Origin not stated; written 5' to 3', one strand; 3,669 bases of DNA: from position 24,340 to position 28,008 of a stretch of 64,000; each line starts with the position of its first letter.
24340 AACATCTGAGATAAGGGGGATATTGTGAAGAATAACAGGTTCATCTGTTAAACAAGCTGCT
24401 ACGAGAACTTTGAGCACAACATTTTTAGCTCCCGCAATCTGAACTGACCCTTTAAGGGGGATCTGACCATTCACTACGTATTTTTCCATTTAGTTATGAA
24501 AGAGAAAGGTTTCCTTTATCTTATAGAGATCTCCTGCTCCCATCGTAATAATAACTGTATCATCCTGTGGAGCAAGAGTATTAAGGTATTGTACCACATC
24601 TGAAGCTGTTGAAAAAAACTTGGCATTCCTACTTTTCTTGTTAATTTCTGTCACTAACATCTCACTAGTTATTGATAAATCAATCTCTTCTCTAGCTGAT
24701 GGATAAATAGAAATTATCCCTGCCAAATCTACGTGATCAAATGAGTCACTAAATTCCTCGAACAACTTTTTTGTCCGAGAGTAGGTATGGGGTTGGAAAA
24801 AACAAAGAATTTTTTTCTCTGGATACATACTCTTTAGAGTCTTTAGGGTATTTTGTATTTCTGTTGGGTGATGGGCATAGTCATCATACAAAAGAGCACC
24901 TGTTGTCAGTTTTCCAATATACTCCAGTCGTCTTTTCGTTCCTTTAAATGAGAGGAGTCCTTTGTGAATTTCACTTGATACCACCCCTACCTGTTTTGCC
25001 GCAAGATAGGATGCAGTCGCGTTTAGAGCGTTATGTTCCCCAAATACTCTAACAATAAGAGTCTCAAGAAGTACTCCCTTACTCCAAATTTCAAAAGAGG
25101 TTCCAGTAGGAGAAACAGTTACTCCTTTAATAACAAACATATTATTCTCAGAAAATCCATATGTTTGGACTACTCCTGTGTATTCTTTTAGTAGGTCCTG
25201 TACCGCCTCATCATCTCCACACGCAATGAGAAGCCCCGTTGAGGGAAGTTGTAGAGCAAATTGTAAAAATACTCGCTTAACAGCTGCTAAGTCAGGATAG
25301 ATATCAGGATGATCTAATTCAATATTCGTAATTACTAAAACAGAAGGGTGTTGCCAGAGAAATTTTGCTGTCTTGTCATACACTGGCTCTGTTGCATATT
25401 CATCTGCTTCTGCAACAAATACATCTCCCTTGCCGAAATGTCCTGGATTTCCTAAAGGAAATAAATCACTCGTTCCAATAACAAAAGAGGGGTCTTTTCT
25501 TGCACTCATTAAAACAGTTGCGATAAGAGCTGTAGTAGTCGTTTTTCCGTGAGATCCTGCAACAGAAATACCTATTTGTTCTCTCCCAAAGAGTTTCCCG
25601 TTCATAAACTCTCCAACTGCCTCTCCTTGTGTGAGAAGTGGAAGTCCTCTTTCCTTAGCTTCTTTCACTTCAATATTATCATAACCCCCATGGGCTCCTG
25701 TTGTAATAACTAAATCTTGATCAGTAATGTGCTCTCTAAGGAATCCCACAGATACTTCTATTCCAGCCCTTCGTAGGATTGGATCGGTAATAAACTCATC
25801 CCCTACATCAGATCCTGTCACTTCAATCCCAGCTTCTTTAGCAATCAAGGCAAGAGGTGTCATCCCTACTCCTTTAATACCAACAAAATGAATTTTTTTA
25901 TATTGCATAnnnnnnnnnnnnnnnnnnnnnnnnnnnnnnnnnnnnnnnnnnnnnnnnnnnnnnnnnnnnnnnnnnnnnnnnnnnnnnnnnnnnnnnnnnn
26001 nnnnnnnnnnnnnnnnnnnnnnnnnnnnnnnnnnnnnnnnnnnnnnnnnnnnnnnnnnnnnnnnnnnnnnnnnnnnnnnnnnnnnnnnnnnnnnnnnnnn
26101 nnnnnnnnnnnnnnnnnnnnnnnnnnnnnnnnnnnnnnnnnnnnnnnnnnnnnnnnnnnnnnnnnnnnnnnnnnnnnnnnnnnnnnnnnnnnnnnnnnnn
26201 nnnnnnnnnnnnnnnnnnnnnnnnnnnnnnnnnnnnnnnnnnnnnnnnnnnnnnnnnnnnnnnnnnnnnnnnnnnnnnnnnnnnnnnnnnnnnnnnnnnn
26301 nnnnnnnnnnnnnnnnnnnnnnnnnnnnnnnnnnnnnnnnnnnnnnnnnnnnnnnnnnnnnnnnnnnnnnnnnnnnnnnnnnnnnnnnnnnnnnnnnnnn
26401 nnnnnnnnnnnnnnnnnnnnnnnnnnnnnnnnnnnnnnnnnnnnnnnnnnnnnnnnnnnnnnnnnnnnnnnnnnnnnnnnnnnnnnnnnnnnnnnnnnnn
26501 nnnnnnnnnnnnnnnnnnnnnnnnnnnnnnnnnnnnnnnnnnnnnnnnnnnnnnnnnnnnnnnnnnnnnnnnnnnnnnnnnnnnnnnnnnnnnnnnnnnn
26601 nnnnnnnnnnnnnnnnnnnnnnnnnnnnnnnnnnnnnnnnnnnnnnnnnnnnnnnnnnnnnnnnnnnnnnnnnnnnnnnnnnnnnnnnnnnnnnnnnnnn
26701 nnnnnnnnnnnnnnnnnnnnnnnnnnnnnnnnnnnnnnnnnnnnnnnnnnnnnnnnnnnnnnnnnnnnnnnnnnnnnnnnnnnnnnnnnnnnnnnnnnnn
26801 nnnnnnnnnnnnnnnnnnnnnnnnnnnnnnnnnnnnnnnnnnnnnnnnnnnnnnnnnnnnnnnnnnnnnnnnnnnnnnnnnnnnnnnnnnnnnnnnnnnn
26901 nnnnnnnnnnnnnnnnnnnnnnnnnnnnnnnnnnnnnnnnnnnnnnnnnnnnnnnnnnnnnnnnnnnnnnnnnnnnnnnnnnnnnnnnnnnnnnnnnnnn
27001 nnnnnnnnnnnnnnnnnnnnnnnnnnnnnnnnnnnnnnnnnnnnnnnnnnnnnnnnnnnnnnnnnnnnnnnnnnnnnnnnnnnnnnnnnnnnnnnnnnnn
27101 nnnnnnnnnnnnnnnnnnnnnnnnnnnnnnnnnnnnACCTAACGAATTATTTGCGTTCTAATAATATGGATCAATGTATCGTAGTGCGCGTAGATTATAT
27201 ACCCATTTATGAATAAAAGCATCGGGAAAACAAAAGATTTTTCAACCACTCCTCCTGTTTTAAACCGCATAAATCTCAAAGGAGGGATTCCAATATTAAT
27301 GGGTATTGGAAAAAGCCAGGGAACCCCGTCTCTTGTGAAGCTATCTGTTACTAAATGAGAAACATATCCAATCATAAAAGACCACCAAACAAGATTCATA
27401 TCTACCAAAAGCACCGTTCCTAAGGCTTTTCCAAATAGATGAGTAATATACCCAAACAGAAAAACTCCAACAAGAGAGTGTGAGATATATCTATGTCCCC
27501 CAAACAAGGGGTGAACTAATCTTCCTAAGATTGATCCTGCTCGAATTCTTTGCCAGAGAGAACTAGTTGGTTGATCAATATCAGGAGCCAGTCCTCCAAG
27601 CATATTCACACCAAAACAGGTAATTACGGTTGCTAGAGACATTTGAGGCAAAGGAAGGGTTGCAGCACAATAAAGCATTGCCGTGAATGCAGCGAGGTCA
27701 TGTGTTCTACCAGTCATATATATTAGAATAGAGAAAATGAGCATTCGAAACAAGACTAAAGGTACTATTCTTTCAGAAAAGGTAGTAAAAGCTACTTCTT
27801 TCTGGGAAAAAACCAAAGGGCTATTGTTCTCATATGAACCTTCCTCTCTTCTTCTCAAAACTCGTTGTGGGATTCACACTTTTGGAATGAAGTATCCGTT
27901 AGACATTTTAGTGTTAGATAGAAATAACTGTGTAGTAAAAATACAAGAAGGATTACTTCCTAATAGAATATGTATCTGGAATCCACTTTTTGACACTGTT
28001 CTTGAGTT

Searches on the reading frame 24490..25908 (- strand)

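Call 74: search_protein_families(library=pfam, proteins=[window:24490-25908:-], max_evalue=0.00001)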
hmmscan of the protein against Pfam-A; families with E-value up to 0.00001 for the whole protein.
window:24490-25908:- (472 aa): 3 families
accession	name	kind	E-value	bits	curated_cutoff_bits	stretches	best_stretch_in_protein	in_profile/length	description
PF08245.18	Mur_ligase_M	-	5.5e-20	72.6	24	1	116-303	1-199/200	Mur ligase middle domain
PF02875.26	Mur_ligase_C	-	3.1e-18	67.3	28.4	1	326-458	1-126/127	Mur ligase, glutamate ligase domain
PF01225.30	Mur_ligase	-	8.8e-17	61.7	21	1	5-104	1-93/95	Mur ligase family, catalytic domain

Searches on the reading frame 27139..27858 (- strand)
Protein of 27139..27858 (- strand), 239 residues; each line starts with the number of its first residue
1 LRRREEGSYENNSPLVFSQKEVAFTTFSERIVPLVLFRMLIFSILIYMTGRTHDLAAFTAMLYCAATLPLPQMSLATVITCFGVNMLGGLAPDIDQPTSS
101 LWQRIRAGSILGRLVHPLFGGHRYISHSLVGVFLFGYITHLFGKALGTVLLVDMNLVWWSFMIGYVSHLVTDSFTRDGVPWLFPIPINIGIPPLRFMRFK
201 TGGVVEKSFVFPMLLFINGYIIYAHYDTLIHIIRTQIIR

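Call 74: search_protein_families(library=pfam, proteins=[window:27139-27858:-], max_evalue=0.00001)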
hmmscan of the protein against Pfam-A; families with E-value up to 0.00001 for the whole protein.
window:27139-27858:- (239 aa): 1 family
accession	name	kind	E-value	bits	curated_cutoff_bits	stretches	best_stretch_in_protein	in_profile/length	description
PF04307.19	YdjM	-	1.8e-24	86.7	29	1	48-220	1-165/176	YdjM inner membrane protein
